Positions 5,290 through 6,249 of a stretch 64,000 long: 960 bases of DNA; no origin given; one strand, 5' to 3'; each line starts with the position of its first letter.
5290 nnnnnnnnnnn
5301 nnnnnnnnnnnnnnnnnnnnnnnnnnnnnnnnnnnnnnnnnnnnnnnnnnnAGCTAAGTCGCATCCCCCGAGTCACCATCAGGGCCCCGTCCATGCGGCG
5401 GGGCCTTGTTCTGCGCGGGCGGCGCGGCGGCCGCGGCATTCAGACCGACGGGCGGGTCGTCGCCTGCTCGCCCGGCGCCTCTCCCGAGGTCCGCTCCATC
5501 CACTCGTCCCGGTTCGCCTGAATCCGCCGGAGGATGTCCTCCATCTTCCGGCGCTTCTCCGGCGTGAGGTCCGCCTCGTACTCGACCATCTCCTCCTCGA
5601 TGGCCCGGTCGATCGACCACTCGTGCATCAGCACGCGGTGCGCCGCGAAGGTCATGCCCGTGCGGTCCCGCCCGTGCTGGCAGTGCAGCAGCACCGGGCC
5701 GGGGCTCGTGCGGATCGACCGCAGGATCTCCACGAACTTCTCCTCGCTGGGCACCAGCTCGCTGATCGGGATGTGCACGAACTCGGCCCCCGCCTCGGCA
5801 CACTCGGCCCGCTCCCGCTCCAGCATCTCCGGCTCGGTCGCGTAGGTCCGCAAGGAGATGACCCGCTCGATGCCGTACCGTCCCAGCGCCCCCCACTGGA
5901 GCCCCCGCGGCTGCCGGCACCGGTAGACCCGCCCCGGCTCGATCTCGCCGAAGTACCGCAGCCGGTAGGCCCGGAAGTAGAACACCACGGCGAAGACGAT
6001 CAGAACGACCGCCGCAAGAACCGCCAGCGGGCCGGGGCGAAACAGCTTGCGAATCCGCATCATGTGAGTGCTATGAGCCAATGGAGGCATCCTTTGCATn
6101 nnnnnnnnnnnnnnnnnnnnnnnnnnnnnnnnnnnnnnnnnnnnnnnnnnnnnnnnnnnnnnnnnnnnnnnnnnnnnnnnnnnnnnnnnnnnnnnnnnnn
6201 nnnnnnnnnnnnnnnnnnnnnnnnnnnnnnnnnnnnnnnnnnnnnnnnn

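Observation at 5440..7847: Three paralogous membrane-anchored CX5R phosphatases with identical architecture: candidate lipid phosphatases (PTPMT1/PTEN-like logic) rather than protein phosphatases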

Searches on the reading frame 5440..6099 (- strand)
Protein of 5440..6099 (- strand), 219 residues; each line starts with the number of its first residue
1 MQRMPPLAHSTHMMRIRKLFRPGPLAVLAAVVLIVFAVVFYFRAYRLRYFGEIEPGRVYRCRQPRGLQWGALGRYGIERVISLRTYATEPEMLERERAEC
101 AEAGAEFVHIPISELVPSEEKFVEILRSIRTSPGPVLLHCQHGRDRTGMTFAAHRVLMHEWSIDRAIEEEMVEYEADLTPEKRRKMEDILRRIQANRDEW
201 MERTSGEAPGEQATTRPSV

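Call 3: search_protein_families(library=pfam, proteins=[window:5440-6099:-], max_evalue=0.01)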
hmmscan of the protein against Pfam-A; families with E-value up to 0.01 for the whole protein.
window:5440-6099:- (219 aa): 8 families
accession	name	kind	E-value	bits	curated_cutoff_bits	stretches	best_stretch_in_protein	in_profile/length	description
PF13350.11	Y_phosphatase3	-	1.2e-11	45.5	22.2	1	46-153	16-148/240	Tyrosine phosphatase family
PF22785.1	Tc-R-P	-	9.8e-09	36.1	27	1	68-155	15-101/106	Polymorphic toxin system, DSP-PTPase phosphatase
PF22741.1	PTP-NADK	-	1.3e-07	31.6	27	1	65-172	39-147/163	DSP-PTPase phosphatase fused to NAD+ Kinase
PF22784.1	PTP-SAK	-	1.7e-06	28.6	27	1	48-159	2-112/153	Swiss Army Knife protein, DSP-PTPase phosphatase domain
PF03162.18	Y_phosphatase2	-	2.6e-05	24.3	27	1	50-169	7-126/165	Tyrosine phosphatase family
PF00782.25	DSPc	-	4e-05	23.9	33.5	1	120-168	60-108/133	Dual specificity phosphatase, catalytic domain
PF00102.32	Y_phosphatase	-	0.00021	21.4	20.9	1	117-158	148-194/234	Protein-tyrosine phosphatase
PF14566.11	PTPlike_phytase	-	0.0034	17.9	27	1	87-152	86-152/158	Inositol hexakisphosphate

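Call 4: search_protein_families(library=ncbifam, proteins=[window:5440-6099:-], max_evalue=0.01)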
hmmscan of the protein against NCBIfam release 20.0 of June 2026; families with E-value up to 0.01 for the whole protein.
window:5440-6099:- (219 aa): 2 families
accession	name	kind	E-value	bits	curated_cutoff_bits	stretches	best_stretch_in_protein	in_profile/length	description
NF040641.1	bifunc_ST_SDO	equivalog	4e-05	22.7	625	1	64-162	13-112/423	bifunctional sulfur transferase/dioxygenase Blh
TIGR01244.1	TIGR01244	subfamily_domain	0.00082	19.4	85.85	1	74-155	25-107/135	TIGR01244 family sulfur transferase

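Call 18: search_solved_structures(query=window:5440-6099:-, max_evalue=0.1)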
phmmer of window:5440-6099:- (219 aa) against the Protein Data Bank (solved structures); distinct sequences matched with E-value up to 0.1: 19.
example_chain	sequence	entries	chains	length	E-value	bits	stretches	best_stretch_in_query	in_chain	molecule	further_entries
2m3v_A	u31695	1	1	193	3e-08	37.1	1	93-170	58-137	Putative uncharacterized protein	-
4r0s_A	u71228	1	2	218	8.9e-08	35.5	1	94-170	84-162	Protein tyrosine phosphatase TpbA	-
4r0t_B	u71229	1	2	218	2.3e-06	30.9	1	94-170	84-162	Protein tyrosine phosphatase TpbA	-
2i6i_A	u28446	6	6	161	4.1e-06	30.1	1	102-203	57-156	Sulfolobus solfataricus protein tyrosine phosphatase | protein tyrosine phosphatase | SsoPTP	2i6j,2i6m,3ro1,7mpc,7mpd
2dxp_A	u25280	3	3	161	0.0001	25.5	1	102-203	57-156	Sulfolobus solfataricus protein tyrosine phosphatase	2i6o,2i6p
5z5b_A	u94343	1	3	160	0.001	22.2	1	97-171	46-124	Protein-tyrosine phosphatase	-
5z59_A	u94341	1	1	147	0.0012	22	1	97-169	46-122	Protein-tyrosine phosphatase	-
5z5a_A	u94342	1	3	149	0.0012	22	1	97-169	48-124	Protein-tyrosine phosphatase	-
25xa_A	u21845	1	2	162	0.0017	21.5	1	72-193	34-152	Dual specificity protein phosphatase family protein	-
3rgo_A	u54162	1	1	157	0.004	20.3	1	133-188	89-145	Protein-tyrosine phosphatase mitochondrial 1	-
1i9s_A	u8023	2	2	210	0.0079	19.4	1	120-168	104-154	MRNA CAPPING ENZYME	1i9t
2g59_A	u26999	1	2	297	0.012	18.8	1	110-160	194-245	Receptor-type tyrosine-protein phosphatase O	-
2gjt_A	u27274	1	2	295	0.013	18.7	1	110-160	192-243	Receptor-type tyrosine-protein phosphatase PTPRO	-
2c46_A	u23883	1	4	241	0.015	18.4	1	120-168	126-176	MRNA CAPPING ENZYME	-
8dhi_A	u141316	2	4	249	0.016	18.3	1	107-153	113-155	TYR_PHOSPHATASE_2 domain-containing protein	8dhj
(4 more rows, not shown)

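Call 51: find_homologous_proteins(query=window:5440-6099:-)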
Query window:5440-6099:- (219 aa): 5 proteins with E <= 0.001 among 895 candidates.
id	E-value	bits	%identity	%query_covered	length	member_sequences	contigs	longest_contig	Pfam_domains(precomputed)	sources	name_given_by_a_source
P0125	8.9e-128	442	97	94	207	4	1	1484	PF13350.12,PF22784.2,PF22741.2,PF22785.2,PF03162.19,PF00782.26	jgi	jgi:protein tyrosine/serine phosphatase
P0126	8.2e-50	188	48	76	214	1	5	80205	PF13350.12,PF04273.18,PF22784.2,PF22741.2,PF22785.2,PF03162.19,PF00782.26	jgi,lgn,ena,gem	-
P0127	3.0e-11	62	30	86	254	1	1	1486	PF13350.12,PF22741.2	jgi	jgi:hypothetical protein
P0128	1.6e-10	59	34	56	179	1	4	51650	PF13350.12,PF22784.2,PF22741.2,PF22785.2,PF03162.19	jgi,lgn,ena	jgi:tyrosine-protein phosphatase SIW14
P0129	1.8e-7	49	30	71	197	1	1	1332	PF13350.12,PF04273.18,PF22784.2,PF22741.2,PF22785.2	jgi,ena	jgi:uncharacterized protein (TIGR01244 family)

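Call 52: find_encoding_contigs(protein=P0126, flank=10000, max_places=2)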
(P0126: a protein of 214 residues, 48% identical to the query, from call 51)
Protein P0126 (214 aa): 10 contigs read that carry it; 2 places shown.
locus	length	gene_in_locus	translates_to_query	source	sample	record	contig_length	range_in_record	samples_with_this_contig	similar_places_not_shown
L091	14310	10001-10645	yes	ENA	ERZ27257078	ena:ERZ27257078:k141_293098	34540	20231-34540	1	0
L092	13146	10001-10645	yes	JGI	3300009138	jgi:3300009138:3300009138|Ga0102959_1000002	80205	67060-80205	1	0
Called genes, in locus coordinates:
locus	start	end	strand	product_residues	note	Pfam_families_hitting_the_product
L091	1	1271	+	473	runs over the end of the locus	-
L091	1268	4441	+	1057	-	PF00873:ACR_tran, PF03176:MMPL (faint)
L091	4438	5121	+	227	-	-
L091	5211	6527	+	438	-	PF01053:Cys_Met_Meta_PP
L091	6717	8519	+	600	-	PF00561:Abhydrolase_1, PF07021:MetW, PF13489:Methyltransf_23, PF08241:Methyltransf_11, PF08242:Methyltransf_12 (weak), PF13649:Methyltransf_25, PF13847:Methyltransf_31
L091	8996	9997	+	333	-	-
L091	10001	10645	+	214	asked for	PF22741:PTP-NADK, PF03162:Y_phosphatase2, PF13350:Y_phosphatase3, PF22784:PTP-SAK, PF00782:DSPc, PF22785:Tc-R-P, PF04273:BLH_phosphatase (weak)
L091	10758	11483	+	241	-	PF01168:Ala_racemase_N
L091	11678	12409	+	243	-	PF10899:AbiGi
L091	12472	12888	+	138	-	PF01243:PNPOx_N, PF16242:Pyrid_ox_like (weak)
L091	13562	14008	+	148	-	PF00072:Response_reg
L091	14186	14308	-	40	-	?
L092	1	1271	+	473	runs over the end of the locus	-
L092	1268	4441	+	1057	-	PF00873:ACR_tran, PF03176:MMPL (faint)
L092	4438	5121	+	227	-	-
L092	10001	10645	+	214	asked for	PF22741:PTP-NADK, PF03162:Y_phosphatase2, PF13350:Y_phosphatase3, PF22784:PTP-SAK, PF00782:DSPc, PF22785:Tc-R-P, PF04273:BLH_phosphatase (weak)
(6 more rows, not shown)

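Call 53: find_encoding_contigs(protein=P0128, flank=10000, max_places=1)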
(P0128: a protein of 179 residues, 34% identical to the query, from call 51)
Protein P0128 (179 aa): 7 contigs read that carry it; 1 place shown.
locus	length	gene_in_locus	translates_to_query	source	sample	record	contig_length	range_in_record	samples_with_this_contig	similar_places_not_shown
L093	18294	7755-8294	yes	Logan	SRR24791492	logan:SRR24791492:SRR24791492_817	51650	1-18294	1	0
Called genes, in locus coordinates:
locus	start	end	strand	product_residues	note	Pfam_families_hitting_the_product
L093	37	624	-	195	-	PF13505:OMP_b-brl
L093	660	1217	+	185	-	-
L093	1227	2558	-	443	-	-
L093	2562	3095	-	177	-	-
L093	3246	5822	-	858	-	PF00989:PAS (weak), PF08448:PAS_4 (faint), PF13188:PAS_8 (weak), PF13426:PAS_9, PF00512:HisKA, PF02518:HATPase_c, PF00072:Response_reg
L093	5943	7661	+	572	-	PF03485:Arg_tRNA_synt_N, PF00750:tRNA-synt_1d, PF05746:DALR_1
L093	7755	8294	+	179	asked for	PF03162:Y_phosphatase2, PF13350:Y_phosphatase3, PF22741:PTP-NADK, PF22784:PTP-SAK, PF22785:Tc-R-P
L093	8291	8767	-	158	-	PF00300:His_Phos_1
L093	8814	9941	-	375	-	PF01734:Patatin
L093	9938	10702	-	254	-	-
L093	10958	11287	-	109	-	-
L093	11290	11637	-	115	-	-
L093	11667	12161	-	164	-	-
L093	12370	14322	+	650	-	PF17874:TPR_MalT (faint)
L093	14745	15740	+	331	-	PF01118:Semialdhyde_dh, PF02774:Semialdhyde_dhC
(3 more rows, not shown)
